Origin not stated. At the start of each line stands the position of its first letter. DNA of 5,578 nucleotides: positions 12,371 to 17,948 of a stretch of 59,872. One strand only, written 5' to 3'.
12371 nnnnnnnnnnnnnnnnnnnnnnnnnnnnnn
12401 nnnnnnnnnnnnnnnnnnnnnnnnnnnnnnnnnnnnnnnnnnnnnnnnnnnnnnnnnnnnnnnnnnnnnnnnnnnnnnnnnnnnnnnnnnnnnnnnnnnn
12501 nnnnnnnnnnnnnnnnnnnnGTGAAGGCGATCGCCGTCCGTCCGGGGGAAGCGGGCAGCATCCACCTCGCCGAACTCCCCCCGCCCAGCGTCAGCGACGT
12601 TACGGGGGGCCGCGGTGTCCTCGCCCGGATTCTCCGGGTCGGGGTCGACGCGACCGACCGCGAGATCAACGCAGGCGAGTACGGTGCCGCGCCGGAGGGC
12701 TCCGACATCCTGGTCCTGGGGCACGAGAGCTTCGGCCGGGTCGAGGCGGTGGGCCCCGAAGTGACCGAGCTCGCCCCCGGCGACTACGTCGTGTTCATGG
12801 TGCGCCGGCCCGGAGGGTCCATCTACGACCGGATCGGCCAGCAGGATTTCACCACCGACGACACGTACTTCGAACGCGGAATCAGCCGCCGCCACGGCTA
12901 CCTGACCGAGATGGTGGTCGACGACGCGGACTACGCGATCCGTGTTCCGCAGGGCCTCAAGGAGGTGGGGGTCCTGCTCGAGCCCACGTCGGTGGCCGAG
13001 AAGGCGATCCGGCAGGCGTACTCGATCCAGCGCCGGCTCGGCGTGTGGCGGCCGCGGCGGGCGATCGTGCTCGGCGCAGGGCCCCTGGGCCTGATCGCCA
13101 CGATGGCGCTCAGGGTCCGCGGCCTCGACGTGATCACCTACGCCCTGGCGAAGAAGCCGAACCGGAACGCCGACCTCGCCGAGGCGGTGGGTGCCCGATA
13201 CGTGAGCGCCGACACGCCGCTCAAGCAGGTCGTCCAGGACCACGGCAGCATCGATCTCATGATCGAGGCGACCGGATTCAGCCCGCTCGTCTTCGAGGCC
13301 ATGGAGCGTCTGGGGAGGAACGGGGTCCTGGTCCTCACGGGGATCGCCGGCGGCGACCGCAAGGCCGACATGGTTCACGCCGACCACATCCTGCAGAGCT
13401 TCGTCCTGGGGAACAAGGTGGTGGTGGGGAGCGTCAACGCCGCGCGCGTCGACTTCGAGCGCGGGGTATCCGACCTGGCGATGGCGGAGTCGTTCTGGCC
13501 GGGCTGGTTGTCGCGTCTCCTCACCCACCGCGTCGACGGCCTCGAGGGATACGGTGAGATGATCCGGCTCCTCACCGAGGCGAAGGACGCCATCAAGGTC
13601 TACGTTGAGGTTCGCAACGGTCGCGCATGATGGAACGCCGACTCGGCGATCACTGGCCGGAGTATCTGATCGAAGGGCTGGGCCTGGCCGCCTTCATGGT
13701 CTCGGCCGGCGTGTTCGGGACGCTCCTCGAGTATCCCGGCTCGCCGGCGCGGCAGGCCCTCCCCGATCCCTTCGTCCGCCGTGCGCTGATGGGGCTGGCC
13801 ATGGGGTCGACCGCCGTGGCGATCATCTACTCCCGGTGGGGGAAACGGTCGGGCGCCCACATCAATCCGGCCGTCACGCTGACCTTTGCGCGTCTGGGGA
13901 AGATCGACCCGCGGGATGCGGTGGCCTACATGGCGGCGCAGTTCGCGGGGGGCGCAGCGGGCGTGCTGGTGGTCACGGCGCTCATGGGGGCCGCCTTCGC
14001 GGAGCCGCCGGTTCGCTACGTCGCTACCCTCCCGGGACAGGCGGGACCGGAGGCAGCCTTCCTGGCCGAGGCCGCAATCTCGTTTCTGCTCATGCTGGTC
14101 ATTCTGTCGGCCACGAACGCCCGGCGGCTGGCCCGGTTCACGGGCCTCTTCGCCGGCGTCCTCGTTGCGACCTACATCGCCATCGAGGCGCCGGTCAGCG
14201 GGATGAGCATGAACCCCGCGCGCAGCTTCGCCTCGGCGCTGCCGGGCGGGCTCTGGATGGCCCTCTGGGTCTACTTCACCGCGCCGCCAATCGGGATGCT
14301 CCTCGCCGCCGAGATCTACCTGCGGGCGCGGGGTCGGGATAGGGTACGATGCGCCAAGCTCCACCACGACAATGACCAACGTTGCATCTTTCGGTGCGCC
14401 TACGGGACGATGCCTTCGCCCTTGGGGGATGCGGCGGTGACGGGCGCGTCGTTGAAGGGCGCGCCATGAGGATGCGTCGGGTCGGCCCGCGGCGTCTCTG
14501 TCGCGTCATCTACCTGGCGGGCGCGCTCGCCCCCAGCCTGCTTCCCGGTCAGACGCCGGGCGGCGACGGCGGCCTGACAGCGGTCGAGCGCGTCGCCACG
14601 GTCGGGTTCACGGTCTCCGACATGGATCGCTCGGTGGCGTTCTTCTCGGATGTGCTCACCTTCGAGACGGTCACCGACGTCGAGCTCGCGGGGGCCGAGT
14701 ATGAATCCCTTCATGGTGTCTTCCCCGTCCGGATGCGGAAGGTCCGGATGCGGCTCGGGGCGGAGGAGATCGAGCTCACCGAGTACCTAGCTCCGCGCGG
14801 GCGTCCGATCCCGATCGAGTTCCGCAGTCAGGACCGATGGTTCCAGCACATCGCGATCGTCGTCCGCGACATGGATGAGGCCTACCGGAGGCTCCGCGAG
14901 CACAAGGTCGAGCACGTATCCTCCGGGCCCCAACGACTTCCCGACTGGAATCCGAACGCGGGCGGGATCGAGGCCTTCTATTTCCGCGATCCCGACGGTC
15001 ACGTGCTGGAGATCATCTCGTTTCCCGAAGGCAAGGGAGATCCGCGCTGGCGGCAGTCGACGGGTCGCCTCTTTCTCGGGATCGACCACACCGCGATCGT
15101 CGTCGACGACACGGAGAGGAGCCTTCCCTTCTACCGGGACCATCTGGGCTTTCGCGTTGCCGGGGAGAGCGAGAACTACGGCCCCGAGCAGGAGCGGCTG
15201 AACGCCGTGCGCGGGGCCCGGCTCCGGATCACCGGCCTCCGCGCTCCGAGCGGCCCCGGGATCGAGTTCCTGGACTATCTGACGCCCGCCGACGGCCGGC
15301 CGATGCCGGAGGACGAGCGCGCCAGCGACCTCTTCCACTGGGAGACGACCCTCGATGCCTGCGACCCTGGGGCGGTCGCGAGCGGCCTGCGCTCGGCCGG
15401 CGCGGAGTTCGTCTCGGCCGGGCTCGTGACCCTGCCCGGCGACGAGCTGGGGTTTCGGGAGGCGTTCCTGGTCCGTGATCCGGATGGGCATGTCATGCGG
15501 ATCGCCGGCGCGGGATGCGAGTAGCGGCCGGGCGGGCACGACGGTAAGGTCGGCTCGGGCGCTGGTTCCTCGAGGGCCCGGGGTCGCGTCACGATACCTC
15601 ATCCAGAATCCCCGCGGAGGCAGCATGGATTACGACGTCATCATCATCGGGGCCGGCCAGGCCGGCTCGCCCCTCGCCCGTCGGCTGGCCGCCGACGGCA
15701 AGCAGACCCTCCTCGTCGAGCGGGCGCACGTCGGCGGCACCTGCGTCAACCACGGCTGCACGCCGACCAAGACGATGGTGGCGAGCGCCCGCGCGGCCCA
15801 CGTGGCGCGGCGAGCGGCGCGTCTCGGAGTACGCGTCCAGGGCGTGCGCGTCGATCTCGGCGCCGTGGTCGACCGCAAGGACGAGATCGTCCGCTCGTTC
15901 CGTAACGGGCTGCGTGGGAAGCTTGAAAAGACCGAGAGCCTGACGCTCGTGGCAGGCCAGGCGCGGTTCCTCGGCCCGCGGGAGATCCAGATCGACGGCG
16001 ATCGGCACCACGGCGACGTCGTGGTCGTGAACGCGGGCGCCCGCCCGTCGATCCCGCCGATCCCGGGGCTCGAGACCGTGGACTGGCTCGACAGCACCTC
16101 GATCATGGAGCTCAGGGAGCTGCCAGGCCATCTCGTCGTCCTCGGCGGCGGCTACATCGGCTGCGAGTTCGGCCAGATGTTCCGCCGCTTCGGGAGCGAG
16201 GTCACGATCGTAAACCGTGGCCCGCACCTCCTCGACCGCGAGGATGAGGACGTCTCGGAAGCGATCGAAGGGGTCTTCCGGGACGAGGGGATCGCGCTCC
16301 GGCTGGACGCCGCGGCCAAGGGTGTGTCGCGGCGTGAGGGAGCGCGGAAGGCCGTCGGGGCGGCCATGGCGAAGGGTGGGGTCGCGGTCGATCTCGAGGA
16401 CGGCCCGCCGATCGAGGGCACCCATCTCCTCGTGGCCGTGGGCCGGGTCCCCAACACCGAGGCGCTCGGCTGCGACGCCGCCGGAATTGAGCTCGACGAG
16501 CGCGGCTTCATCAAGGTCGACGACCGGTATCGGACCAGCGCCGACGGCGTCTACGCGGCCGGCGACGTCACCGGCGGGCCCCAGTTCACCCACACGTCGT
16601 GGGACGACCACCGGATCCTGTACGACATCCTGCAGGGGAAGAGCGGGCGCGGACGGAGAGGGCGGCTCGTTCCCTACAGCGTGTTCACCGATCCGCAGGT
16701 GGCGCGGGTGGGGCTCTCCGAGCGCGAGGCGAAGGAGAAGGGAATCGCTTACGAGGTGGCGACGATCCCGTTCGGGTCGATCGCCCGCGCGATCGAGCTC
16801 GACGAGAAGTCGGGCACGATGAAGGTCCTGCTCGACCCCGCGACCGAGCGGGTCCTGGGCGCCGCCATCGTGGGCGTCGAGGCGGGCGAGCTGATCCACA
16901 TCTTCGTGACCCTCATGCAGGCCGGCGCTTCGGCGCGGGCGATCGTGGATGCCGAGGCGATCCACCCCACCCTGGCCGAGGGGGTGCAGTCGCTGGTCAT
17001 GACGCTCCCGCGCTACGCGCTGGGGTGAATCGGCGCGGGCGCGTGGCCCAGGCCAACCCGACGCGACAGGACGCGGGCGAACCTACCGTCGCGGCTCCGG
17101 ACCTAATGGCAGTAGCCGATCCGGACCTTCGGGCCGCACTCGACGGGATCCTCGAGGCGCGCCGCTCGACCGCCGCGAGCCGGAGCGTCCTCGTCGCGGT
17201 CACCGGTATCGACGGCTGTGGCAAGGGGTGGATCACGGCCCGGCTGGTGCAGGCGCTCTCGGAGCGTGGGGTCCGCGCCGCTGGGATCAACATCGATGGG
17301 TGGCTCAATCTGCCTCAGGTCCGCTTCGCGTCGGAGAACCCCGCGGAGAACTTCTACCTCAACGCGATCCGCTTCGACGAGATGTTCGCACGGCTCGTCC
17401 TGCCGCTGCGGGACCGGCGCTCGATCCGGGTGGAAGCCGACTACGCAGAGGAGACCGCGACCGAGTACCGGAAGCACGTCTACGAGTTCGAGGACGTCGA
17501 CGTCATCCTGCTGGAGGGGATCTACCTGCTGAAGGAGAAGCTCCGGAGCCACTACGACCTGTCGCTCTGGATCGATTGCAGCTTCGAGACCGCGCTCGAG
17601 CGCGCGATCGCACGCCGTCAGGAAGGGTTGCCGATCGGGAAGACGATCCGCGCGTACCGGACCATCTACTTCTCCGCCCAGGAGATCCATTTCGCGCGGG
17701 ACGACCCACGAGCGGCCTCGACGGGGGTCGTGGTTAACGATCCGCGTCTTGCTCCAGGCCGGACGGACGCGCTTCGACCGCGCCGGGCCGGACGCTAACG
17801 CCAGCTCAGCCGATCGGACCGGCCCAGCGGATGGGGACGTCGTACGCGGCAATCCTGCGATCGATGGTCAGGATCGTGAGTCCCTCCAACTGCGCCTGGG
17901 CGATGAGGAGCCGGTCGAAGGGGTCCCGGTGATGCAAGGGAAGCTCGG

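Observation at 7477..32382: A seven-site ECF promoter motif, GGAACC-N16/17-CATT, defines a local regulon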

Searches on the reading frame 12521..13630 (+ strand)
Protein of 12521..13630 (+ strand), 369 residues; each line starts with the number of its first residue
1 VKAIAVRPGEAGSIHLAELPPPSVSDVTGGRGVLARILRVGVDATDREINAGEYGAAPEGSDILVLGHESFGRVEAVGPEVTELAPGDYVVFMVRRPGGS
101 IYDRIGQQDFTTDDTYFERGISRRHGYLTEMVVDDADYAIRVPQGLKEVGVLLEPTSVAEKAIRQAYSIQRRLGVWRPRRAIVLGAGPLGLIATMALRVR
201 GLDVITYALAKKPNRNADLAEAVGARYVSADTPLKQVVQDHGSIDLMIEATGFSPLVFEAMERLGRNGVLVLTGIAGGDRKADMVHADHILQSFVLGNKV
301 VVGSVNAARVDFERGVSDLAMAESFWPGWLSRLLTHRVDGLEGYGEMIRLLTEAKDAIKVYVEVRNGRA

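Call 12: search_protein_families(library=pfam, proteins=[window:12521-13630:+], max_evalue=0.01)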
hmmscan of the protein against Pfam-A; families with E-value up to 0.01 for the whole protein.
window:12521-13630:+ (369 aa): 3 families
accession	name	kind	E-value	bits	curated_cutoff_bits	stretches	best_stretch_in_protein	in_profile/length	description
PF16912.11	Glu_dehyd_C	-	2.9e-52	177.7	34.9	1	148-363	2-210/211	Glucose dehydrogenase C-terminus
PF08240.17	ADH_N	-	6.1e-12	46.1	23.5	1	32-143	4-103/104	Alcohol dehydrogenase GroES-like domain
PF00107.32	ADH_zinc_N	-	5.5e-08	33.3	31.8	1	188-314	1-122/129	Zinc-binding dehydrogenase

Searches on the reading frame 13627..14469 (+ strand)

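Call 12: search_protein_families(library=pfam, proteins=[window:13627-14469:+], max_evalue=0.01)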
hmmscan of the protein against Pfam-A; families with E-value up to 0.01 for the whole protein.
window:13627-14469:+ (280 aa): 1 family
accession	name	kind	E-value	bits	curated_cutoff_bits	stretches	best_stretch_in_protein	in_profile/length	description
PF00230.25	MIP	-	3.3e-33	115.8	25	1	22-231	19-222/222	Major intrinsic protein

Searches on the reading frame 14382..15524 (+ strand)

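Call 12: search_protein_families(library=pfam, proteins=[window:14382-15524:+], max_evalue=0.01)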
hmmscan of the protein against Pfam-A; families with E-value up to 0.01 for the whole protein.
window:14382-15524:+ (380 aa): 6 families
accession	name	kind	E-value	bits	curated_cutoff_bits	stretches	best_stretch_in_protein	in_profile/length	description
PF00903.31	Glyoxalase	-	7.1e-27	94.6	20.6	2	72-211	3-121/121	Glyoxalase/Bleomycin resistance protein/Dioxygenase superfamily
PF13669.12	Glyoxalase_4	-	3.7e-11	43.7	27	1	74-185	3-100/109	Glyoxalase/Bleomycin resistance protein/Dioxygenase superfamily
PF22677.2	Ble-like_N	-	2.6e-09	37.1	24.5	1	236-261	4-29/41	Bleomycin resistance protein-like N-terminal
PF18029.7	Glyoxalase_6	-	4.4e-07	31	23.6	0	76-211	4-105/106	Glyoxalase-like domain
PF12681.13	Glyoxalase_2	-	0.00016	22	30.1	0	158-212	66-114/118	Glyoxalase-like domain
PF13468.12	Glyoxalase_3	-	0.00034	21.1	25.1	0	234-368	1-127/176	Glyoxalase-like domain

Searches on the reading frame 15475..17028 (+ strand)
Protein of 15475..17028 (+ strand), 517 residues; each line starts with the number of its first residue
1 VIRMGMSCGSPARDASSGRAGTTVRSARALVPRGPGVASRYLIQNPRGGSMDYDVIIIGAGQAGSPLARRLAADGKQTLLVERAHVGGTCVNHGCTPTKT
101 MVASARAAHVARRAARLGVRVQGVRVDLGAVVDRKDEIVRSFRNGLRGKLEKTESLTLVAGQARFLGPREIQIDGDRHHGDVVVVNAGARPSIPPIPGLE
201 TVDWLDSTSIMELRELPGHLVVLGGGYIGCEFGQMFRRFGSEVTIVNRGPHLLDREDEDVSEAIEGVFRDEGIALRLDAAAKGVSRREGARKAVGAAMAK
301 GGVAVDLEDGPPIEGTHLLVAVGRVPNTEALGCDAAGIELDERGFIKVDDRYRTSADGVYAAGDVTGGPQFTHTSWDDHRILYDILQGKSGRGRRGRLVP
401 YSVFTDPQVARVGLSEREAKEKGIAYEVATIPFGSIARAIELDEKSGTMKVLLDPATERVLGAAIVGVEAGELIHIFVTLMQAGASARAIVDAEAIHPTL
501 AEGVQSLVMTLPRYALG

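Call 12: search_protein_families(library=pfam, proteins=[window:15475-17028:+], max_evalue=0.01)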
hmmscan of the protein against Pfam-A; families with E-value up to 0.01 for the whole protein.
window:15475-17028:+ (517 aa): 18 families
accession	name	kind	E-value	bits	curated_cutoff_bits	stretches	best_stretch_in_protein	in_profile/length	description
PF07992.20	Pyr_redox_2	-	9.3e-65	219.4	26.1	1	53-376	1-288/291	Pyridine nucleotide-disulphide oxidoreductase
PF02852.28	Pyr_redox_dim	-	4.6e-30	104.5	25.3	1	399-506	1-108/110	Pyridine nucleotide-disulphide oxidoreductase, dimerisation domain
PF00070.33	Pyr_redox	-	7.2e-20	71.7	22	1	219-289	1-71/82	Pyridine nucleotide-disulphide oxidoreductase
PF01134.28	GIDA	-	9.4e-07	28.6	22.1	1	54-168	1-123/391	Glucose inhibited division protein A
PF13450.12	NAD_binding_8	-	1.2e-05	26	21.9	1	57-90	1-35/68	NAD(P)-binding Rossmann-like domain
PF13738.12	Pyr_redox_3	-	1.2e-05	25.1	30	1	179-363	124-305/305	Pyridine nucleotide-disulphide oxidoreductase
PF02254.24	TrkA_N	-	1.6e-05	25.6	23.8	0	55-84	1-30/116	TrkA-N domain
PF01494.25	FAD_binding_3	-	3.4e-05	23.7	22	1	52-123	1-71/349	FAD binding domain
PF01266.30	DAO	-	4.2e-05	23.7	27.9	1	54-89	1-38/353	FAD dependent oxidoreductase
PF12831.13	FAD_oxidored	-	7.2e-05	22.7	27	1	54-105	1-53/416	FAD dependent oxidoreductase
PF02737.24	3HCDH_N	-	0.00019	21.8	22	0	220-297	2-80/180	3-hydroxyacyl-CoA dehydrogenase, NAD binding domain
PF02558.23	ApbA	-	0.00027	21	22.2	0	221-255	2-36/150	Ketopantoate reductase PanE/ApbA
PF02826.25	2-Hacid_dh_C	-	0.0004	20.2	25.1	0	219-254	38-73/178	D-isomer specific 2-hydroxyacid dehydrogenase, NAD binding domain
PF00890.30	FAD_binding_2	-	0.0006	19.5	20.4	1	54-89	1-37/414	FAD binding domain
PF05834.18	Lycopene_cycl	-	0.003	17.1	23.4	0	54-81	1-30/380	Lycopene cyclase protein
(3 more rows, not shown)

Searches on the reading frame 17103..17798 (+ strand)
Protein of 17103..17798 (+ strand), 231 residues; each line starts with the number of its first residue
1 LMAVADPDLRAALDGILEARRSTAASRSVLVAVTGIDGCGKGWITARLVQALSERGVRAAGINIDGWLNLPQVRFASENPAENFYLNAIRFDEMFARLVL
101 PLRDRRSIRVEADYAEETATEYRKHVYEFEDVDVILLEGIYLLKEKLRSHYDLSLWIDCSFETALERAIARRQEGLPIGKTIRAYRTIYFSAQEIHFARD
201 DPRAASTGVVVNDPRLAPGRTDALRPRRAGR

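Call 38: search_protein_families(library=pfam, proteins=[window:17103-17798:+], max_evalue=0.001)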
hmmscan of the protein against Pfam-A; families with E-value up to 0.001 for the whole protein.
window:17103-17798:+ (231 aa): 2 families
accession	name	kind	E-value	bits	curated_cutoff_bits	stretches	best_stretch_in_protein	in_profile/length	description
PF00485.24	PRK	-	3e-09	37.4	22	1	31-171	2-149/196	Phosphoribulokinase / Uridine kinase family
PF03308.22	MeaB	-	0.00038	20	23.1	1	21-65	26-70/273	Methylmalonyl Co-A mutase-associated GTPase MeaB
